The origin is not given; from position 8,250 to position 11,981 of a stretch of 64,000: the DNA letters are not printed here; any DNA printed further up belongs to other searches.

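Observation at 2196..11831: Shango (sngABC) embedded in a longer coupled string headed by a nuclease-helicase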

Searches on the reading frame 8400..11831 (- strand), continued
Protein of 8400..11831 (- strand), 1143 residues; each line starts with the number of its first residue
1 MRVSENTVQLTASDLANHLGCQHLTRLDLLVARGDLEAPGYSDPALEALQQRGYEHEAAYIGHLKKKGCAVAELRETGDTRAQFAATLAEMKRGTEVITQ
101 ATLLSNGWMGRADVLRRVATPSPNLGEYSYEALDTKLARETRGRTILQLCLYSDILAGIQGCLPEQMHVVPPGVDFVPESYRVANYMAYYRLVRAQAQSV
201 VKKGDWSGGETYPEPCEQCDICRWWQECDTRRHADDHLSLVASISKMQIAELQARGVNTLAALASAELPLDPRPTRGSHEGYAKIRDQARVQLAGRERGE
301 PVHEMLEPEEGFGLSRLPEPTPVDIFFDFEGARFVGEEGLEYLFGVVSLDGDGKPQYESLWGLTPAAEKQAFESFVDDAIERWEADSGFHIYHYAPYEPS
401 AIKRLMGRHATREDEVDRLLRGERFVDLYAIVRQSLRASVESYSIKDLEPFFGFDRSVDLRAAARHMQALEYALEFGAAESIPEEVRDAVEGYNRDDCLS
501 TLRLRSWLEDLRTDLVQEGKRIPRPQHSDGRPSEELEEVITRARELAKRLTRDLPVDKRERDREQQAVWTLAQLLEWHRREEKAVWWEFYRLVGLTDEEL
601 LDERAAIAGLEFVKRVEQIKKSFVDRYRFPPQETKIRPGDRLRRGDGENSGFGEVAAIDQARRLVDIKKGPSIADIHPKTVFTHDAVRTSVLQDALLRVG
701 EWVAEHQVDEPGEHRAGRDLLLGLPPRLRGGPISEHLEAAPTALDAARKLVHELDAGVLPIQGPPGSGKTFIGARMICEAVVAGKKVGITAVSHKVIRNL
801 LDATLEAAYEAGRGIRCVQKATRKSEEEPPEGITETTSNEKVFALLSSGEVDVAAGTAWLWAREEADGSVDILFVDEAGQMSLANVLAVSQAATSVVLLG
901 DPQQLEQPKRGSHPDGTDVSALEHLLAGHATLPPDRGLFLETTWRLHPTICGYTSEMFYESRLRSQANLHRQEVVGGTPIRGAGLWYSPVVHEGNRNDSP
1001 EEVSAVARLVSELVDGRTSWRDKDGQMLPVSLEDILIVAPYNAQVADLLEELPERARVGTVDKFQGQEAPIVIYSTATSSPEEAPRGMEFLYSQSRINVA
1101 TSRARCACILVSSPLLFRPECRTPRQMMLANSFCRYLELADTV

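Call 15: find_homologous_proteins(query=window:8400-11831:-, max_evalue=1e-20)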
Query window:8400-11831:- (1143 aa): 7763 proteins with E <= 1e-20 among 8000 candidates; the best 120 are listed.
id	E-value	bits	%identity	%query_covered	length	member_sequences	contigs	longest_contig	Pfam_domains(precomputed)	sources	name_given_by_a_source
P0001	0.0e+0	2604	100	100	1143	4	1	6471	PF13087.13,PF13086.13,PF01443.25,PF13604.13,PF13245.13,PF13482.13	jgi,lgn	-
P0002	0.0e+0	2340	90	100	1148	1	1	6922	PF13087.13,PF13086.13,PF01443.25,PF13604.13,PF13245.13,PF13482.13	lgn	-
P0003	0.0e+0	1846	71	100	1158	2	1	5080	PF13087.13,PF13086.13,PF01443.25,PF13604.13,PF13482.13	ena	-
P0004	0.0e+0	1827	71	100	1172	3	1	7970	PF13087.13,PF13086.13,PF01443.25,PF13604.13,PF13245.13,PF13482.13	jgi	-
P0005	0.0e+0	1803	69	100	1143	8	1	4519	PF13087.13,PF13086.13,PF01443.25,PF13604.13,PF13482.13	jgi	-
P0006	0.0e+0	1803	68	100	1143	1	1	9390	PF13087.13,PF13086.13,PF01443.25,PF13604.13,PF13482.13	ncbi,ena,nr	ncbi:TM0106 family RecB-like putative nuclease [Candidatus Bipolaricaulota bacterium]|nr:TM0106 fami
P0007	0.0e+0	1802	69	100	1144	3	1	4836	PF13087.13,PF13086.13,PF01443.25,PF13604.13,PF13482.13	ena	-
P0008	0.0e+0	1798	69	100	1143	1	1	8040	PF13087.13,PF13086.13,PF01443.25,PF13604.13,PF13482.13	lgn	-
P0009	0.0e+0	1794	68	100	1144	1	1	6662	PF13087.13,PF13086.13,PF01443.25,PF13604.13,PF13482.13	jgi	-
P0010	0.0e+0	1777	69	100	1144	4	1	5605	PF13087.13,PF13086.13,PF01443.25,PF13604.13,PF13482.13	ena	-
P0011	0.0e+0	1775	69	100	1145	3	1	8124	PF13087.13,PF13086.13,PF01443.25,PF13604.13,PF13245.13,PF13482.13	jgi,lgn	jgi:uncharacterized protein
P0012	0.0e+0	1772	68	100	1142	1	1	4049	PF13087.13,PF13086.13,PF01443.25,PF13604.13,PF13482.13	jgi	-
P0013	0.0e+0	1763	67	100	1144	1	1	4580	PF13087.13,PF13086.13,PF01443.25,PF13604.13,PF13482.13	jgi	-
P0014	0.0e+0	1762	68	100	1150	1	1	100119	PF13087.13,PF13086.13,PF13604.13,PF13482.13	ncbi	ncbi:TM0106 family RecB-like putative nuclease [Candidatus Bipolaricaulota bacterium]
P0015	0.0e+0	1757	68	100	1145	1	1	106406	PF13087.13,PF13086.13,PF01443.25,PF13604.13,PF13482.13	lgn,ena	-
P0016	0.0e+0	1756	67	100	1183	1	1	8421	PF13087.13,PF13086.13,PF01443.25,PF13604.13,PF13482.13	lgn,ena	-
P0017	0.0e+0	1754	68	100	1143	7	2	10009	PF13087.13,PF13086.13,PF01443.25,PF13604.13,PF13245.13,PF13482.13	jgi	-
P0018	0.0e+0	1752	68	100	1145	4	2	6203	PF13087.13,PF13086.13,PF01443.25,PF13604.13,PF13245.13,PF13482.13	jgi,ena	-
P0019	0.0e+0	1749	67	100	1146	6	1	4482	PF13087.13,PF13086.13,PF01443.25,PF13604.13,PF13245.13,PF13482.13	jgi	jgi:uncharacterized protein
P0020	0.0e+0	1745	68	100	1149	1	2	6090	PF13087.13,PF13086.13,PF01443.25,PF13604.13,PF13482.13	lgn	-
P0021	0.0e+0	1744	69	100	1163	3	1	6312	PF13087.13,PF13086.13,PF01443.25,PF13604.13,PF13482.13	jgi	-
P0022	0.0e+0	1741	67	100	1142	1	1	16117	PF13087.13,PF13086.13,PF01443.25,PF13604.13,PF13245.13,PF13482.13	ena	-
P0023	0.0e+0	1740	66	100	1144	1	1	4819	PF13087.13,PF13086.13,PF01443.25,PF13604.13,PF13482.13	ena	-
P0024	0.0e+0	1738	67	100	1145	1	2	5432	PF13087.13,PF13086.13,PF01443.25,PF13604.13,PF13482.13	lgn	-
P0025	0.0e+0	1732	66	100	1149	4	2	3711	PF13087.13,PF13086.13,PF01443.25,PF13604.13,PF13482.13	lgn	-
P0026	0.0e+0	1725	67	100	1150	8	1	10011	PF13087.13,PF13086.13,PF01443.25,PF13604.13,PF13482.13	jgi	jgi:predicted RecB family nuclease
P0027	0.0e+0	1723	67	100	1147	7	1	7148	PF13087.13,PF13086.13,PF01443.25,PF13604.13,PF13245.13,PF13482.13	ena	-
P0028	0.0e+0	1713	66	100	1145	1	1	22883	PF13087.13,PF13086.13,PF01443.25,PF13604.13,PF13245.13,PF13482.13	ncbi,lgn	-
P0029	0.0e+0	1712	67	100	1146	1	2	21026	PF13087.13,PF13086.13,PF01443.25,PF13604.13,PF13245.13,PF13482.13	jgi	jgi:predicted RecB family nuclease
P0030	0.0e+0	1700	65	100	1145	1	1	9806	PF13087.13,PF13086.13,PF01443.25,PF13604.13,PF13482.13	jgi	-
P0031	0.0e+0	1697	65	100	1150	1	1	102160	PF13087.13,PF13086.13,PF01443.25,PF13604.13,PF13482.13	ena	-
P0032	0.0e+0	1692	64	100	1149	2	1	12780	PF13087.13,PF13086.13,PF01443.25,PF13604.13,PF13482.13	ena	-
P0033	0.0e+0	1691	65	100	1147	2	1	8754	PF13087.13,PF13086.13,PF01443.25,PF13604.13,PF13482.13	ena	-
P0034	0.0e+0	1684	65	100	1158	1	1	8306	PF13087.13,PF13086.13,PF01443.25,PF13604.13,PF13482.13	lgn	-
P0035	0.0e+0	1679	65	100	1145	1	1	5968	PF13087.13,PF13086.13,PF01443.25,PF13604.13,PF13482.13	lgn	-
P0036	0.0e+0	1678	64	100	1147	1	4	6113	PF13087.13,PF13086.13,PF01443.25,PF13604.13,PF13482.13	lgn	-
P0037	0.0e+0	1673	64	100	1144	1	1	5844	PF13087.13,PF13086.13,PF01443.25,PF13604.13,PF13482.13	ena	-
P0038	0.0e+0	1665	65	100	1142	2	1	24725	PF13087.13,PF13086.13,PF01443.25,PF13604.13,PF13482.13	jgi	jgi:uncharacterized protein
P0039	0.0e+0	1665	64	100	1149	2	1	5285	PF13087.13,PF13086.13,PF01443.25,PF13604.13,PF13245.13,PF13482.13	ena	-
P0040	0.0e+0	1662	65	100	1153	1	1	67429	PF13087.13,PF13086.13,PF01443.25,PF13604.13,PF13482.13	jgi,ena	-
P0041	0.0e+0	1661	64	100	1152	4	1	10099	PF13087.13,PF13086.13,PF01443.25,PF13604.13,PF13482.13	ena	-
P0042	0.0e+0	1661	64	100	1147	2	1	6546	PF13087.13,PF13086.13,PF01443.25,PF13604.13,PF13482.13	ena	-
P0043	0.0e+0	1658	64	100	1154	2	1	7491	PF13087.13,PF13086.13,PF01443.25,PF13604.13,PF13482.13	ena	-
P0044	0.0e+0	1656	64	100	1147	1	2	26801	PF13087.13,PF13086.13,PF01443.25,PF13604.13,PF13482.13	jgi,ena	-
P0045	0.0e+0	1656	64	100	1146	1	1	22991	PF13087.13,PF13086.13,PF13604.13,PF13245.13,PF13482.13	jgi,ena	-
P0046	0.0e+0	1638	63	100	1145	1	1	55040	PF13087.13,PF13086.13,PF01443.25,PF13604.13,PF13245.13,PF13482.13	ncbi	-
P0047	0.0e+0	1637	64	100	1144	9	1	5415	PF13087.13,PF13086.13,PF01443.25,PF13604.13,PF13245.13,PF13482.13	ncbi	-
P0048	0.0e+0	1627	65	97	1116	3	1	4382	PF13087.13,PF13086.13,PF01443.25,PF13604.13,PF13482.13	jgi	-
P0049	0.0e+0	1613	63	100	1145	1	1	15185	PF13087.13,PF13086.13,PF05127.22,PF01443.25,PF13604.13,PF13245.13,PF13482.13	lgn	-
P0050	0.0e+0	1612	62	100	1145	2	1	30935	PF13087.13,PF13086.13,PF01443.25,PF13604.13,PF13245.13,PF13482.13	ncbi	-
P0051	0.0e+0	1604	62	100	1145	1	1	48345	PF13087.13,PF13086.13,PF13604.13,PF13245.13,PF13482.13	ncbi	-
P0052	0.0e+0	1593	62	100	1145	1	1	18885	PF13087.13,PF13086.13,PF01443.25,PF13604.13,PF13245.13,PF13482.13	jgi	-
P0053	0.0e+0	1586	62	100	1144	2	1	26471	PF13087.13,PF13086.13,PF01443.25,PF13604.13,PF13245.13,PF13482.13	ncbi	-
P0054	0.0e+0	1474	59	100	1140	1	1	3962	PF13087.13,PF13086.13,PF01443.25,PF13604.13,PF13245.13,PF13482.13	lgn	-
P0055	0.0e+0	1474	60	100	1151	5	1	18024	PF13087.13,PF13086.13,PF01443.25,PF13604.13,PF13245.13,PF13482.13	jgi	-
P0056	0.0e+0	1455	59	100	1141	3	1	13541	PF13087.13,PF13086.13,PF01443.25,PF13604.13,PF13245.13,PF13482.13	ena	-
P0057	0.0e+0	1453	60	100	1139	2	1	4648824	PF13087.13,PF13086.13,PF01443.25,PF13604.13,PF13245.13,PF13482.13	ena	-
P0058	0.0e+0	1452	59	100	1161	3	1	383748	PF13087.13,PF13086.13,PF01443.25,PF13604.13,PF13245.13,PF13482.13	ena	-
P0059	0.0e+0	1450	58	100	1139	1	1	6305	PF13087.13,PF13086.13,PF01443.25,PF13604.13,PF13245.13,PF13482.13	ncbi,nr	ncbi:MAG: TM0106 family RecB-like putative nuclease [Deltaproteobacteria bacterium]|nr:MAG: TM0106 f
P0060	0.0e+0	1448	58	100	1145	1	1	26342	PF13087.13,PF13086.13,PF12705.14,PF01443.25,PF13604.13,PF13245.13,PF13482.13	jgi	jgi:uncharacterized protein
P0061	0.0e+0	1443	58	100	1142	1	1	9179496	PF13087.13,PF13086.13,PF01443.25,PF13604.13,PF13245.13,PF13482.13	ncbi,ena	-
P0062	0.0e+0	1442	59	100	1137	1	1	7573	PF13087.13,PF13086.13,PF01443.25,PF13604.13,PF13245.13,PF13482.13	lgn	-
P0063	0.0e+0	1440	58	100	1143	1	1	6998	PF13087.13,PF13086.13,PF01443.25,PF13604.13,PF13245.13,PF13482.13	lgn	-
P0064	0.0e+0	1437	58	100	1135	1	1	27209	PF13087.13,PF13086.13,PF01443.25,PF13604.13,PF13245.13,PF13482.13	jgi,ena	-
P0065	0.0e+0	1435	59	100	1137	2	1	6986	PF13087.13,PF13086.13,PF01443.25,PF13604.13,PF13245.13,PF13482.13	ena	-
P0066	0.0e+0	1432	58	100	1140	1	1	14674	PF13087.13,PF13086.13,PF01443.25,PF13604.13,PF13482.13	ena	-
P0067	0.0e+0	1429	58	100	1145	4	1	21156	PF13087.13,PF13086.13,PF01443.25,PF13604.13,PF13245.13,PF13482.13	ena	-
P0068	0.0e+0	1426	57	100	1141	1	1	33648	PF13087.13,PF13086.13,PF01443.25,PF13604.13,PF13245.13,PF13482.13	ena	-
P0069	0.0e+0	1425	58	100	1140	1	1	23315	PF13087.13,PF13086.13,PF01443.25,PF13604.13,PF13245.13,PF13482.13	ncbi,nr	ncbi:MAG: TM0106 family RecB-like putative nuclease [Myxococcales bacterium]|nr:TM0106 family RecB-l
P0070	0.0e+0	1416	57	100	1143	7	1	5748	PF13087.13,PF13086.13,PF13604.13,PF13245.13,PF13482.13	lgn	-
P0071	0.0e+0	1413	57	100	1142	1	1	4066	PF13087.13,PF13086.13,PF01443.25,PF13604.13,PF13245.13,PF13482.13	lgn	-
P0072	0.0e+0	1410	58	100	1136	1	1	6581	PF13538.13,PF13087.13,PF13086.13,PF01443.25,PF13604.13,PF13245.13,PF13482.13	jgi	jgi:predicted RecB family nuclease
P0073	0.0e+0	1410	59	98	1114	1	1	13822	PF13087.13,PF13086.13,PF01443.25,PF13604.13,PF13245.13,PF13482.13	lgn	-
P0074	0.0e+0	1407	57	99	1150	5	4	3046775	PF13087.13,PF13086.13,PF01443.25,PF13604.13,PF13482.13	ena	-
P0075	0.0e+0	1405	57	100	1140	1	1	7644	PF13087.13,PF13086.13,PF13604.13,PF13245.13,PF13482.13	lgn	-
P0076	0.0e+0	1403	57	100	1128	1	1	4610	PF13538.13,PF13087.13,PF13086.13,PF01443.25,PF13604.13,PF13245.13,PF13482.13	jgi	jgi:predicted RecB family nuclease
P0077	0.0e+0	1400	57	99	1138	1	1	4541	PF13087.13,PF13086.13,PF13604.13,PF13245.13,PF13482.13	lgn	-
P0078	0.0e+0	1400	58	99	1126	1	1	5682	PF13087.13,PF13086.13,PF01443.25,PF13604.13,PF13245.13,PF13482.13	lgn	-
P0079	0.0e+0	1399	57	100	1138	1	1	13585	PF13087.13,PF13086.13,PF13604.13,PF13482.13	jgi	jgi:predicted RecB family nuclease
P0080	0.0e+0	1399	57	100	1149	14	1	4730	PF13087.13,PF13086.13,PF01443.25,PF13604.13,PF13245.13,PF13482.13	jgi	-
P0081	0.0e+0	1398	58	98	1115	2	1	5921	PF13087.13,PF13086.13,PF01443.25,PF13604.13,PF13245.13,PF13482.13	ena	-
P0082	0.0e+0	1397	57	99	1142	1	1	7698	PF13087.13,PF13086.13,PF01443.25,PF13604.13,PF13245.13,PF13482.13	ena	-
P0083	0.0e+0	1394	56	100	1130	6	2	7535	PF13087.13,PF13086.13,PF05127.22,PF01443.25,PF13604.13,PF13482.13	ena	-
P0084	0.0e+0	1393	56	99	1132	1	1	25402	PF13087.13,PF13086.13,PF01443.25,PF13604.13,PF13245.13,PF13482.13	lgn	-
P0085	0.0e+0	1388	57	100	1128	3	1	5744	PF13538.13,PF13087.13,PF13086.13,PF01443.25,PF13604.13,PF13245.13,PF13482.13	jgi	jgi:predicted RecB family nuclease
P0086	0.0e+0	1387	57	99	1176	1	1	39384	PF13087.13,PF13086.13,PF01443.25,PF13604.13,PF13245.13,PF13482.13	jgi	jgi:predicted RecB family nuclease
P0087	0.0e+0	1386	57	100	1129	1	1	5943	PF13538.13,PF13087.13,PF13086.13,PF01443.25,PF13604.13,PF13245.13,PF13482.13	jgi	jgi:predicted RecB family nuclease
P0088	0.0e+0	1385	56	100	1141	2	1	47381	PF13087.13,PF13086.13,PF13604.13,PF13245.13,PF13482.13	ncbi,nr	ncbi:MAG: TM0106 family RecB-like putative nuclease [Polyangiaceae bacterium]|nr:TM0106 family RecB-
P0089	0.0e+0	1385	57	100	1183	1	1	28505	PF13087.13,PF13086.13,PF01443.25,PF13604.13,PF13245.13,PF13482.13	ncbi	-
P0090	0.0e+0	1385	58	100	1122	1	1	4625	PF13538.13,PF13087.13,PF13086.13,PF01443.25,PF13604.13,PF13245.13,PF13482.13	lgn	-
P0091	0.0e+0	1381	58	100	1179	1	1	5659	PF13538.13,PF13087.13,PF13086.13,PF01443.25,PF13604.13,PF13245.13,PF13482.13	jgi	jgi:predicted RecB family nuclease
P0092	0.0e+0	1378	56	100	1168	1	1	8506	PF13087.13,PF13086.13,PF01443.25,PF13604.13,PF13245.13,PF13482.13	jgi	jgi:predicted RecB family nuclease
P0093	0.0e+0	1377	57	99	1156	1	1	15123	PF13087.13,PF13086.13,PF13604.13,PF13245.13,PF13482.13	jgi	jgi:uncharacterized protein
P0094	0.0e+0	1376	-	-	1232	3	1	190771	PF13087.13,PF13086.13,PF01443.25,PF13604.13,PF13245.13,PF13482.13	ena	-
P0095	0.0e+0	1376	56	100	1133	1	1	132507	PF13538.13,PF13087.13,PF13086.13,PF01443.25,PF13604.13,PF13245.13,PF13482.13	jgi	jgi:uncharacterized protein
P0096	0.0e+0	1376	55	100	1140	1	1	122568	PF13087.13,PF13086.13,PF01443.25,PF13604.13,PF13245.13,PF13482.13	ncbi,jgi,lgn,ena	-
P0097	0.0e+0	1374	57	100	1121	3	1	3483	PF13538.13,PF13087.13,PF13086.13,PF01443.25,PF13604.13,PF13245.13,PF13482.13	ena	-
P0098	0.0e+0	1373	55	100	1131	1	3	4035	PF13538.13,PF13087.13,PF13086.13,PF01443.25,PF13604.13,PF13245.13,PF13482.13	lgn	-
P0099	0.0e+0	1373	55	100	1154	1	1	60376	PF13087.13,PF13086.13,PF01443.25,PF13604.13,PF13245.13,PF13482.13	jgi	jgi:uncharacterized protein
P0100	0.0e+0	1372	57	100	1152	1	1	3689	PF13087.13,PF13086.13,PF01443.25,PF13604.13,PF13245.13,PF13482.13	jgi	jgi:uncharacterized protein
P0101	0.0e+0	1370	55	100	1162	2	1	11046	PF13087.13,PF13086.13,PF13604.13,PF13245.13,PF13482.13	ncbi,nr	ncbi:MAG TPA: TM0106 family RecB-like putative nuclease [Candidatus Polarisedimenticolia bacterium]|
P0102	0.0e+0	1369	55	100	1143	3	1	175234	PF13087.13,PF13086.13,PF01443.25,PF13604.13,PF13245.13,PF13482.13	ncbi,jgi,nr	ncbi:MAG: TM0106 family RecB-like putative nuclease [Acidimicrobiia bacterium]|nr:TM0106 family RecB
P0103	0.0e+0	1369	57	100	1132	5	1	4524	PF13538.13,PF13087.13,PF13086.13,PF01443.25,PF13604.13,PF13245.13,PF13482.13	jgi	jgi:predicted RecB family nuclease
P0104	0.0e+0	1368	56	99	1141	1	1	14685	PF13087.13,PF13086.13,PF01443.25,PF13604.13,PF13245.13,PF13482.13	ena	-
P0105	0.0e+0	1367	55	100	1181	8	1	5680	PF13087.13,PF13086.13,PF13604.13,PF13245.13,PF13482.13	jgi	-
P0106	0.0e+0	1367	56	100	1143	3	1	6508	PF13087.13,PF13086.13,PF01443.25,PF13604.13,PF13245.13,PF13482.13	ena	-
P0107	0.0e+0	1367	55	100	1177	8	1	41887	PF13087.13,PF13086.13,PF13604.13,PF13245.13,PF13482.13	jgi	jgi:uncharacterized protein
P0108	0.0e+0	1366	-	-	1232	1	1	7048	PF13087.13,PF13086.13,PF01443.25,PF13604.13,PF13245.13,PF13482.13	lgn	-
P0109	0.0e+0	1366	56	100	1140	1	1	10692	PF13087.13,PF13086.13,PF01443.25,PF13604.13,PF13245.13,PF13482.13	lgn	-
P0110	0.0e+0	1365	57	100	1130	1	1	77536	PF13538.13,PF13087.13,PF13086.13,PF01443.25,PF13604.13,PF13245.13,PF13482.13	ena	-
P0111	0.0e+0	1365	57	100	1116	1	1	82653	PF13538.13,PF13087.13,PF13086.13,PF01443.25,PF13604.13,PF13245.13,PF13482.13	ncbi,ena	-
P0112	0.0e+0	1365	56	100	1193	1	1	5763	PF13087.13,PF13086.13,PF01443.25,PF13604.13,PF13245.13,PF13482.13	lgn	-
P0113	0.0e+0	1364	56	100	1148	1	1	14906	PF13087.13,PF13086.13,PF01443.25,PF13604.13,PF13245.13,PF13482.13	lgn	-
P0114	0.0e+0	1364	55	100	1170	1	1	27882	PF13087.13,PF13086.13,PF13604.13,PF13245.13,PF13482.13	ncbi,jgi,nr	ncbi:MAG TPA: TM0106 family RecB-like putative nuclease [Candidatus Polarisedimenticolia bacterium]|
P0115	0.0e+0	1363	56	99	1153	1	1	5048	PF13087.13,PF13086.13,PF01443.25,PF13604.13,PF13245.13,PF13482.13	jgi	jgi:uncharacterized protein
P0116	0.0e+0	1362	55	100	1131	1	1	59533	PF13087.13,PF13086.13,PF05127.22,PF13604.13,PF13245.13,PF13482.13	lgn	-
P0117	0.0e+0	1362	55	100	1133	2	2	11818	PF13538.13,PF13087.13,PF13086.13,PF01443.25,PF13604.13,PF13245.13,PF13482.13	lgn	-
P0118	0.0e+0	1362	55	100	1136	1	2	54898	PF13087.13,PF13086.13,PF01443.25,PF13604.13,PF13245.13,PF13482.13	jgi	-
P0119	0.0e+0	1361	57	100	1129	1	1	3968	PF13538.13,PF13087.13,PF13086.13,PF01443.25,PF13604.13,PF13245.13,PF13482.13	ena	-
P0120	0.0e+0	1361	57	100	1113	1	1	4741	PF13087.13,PF13086.13,PF01443.25,PF13604.13,PF13245.13,PF13482.13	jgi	-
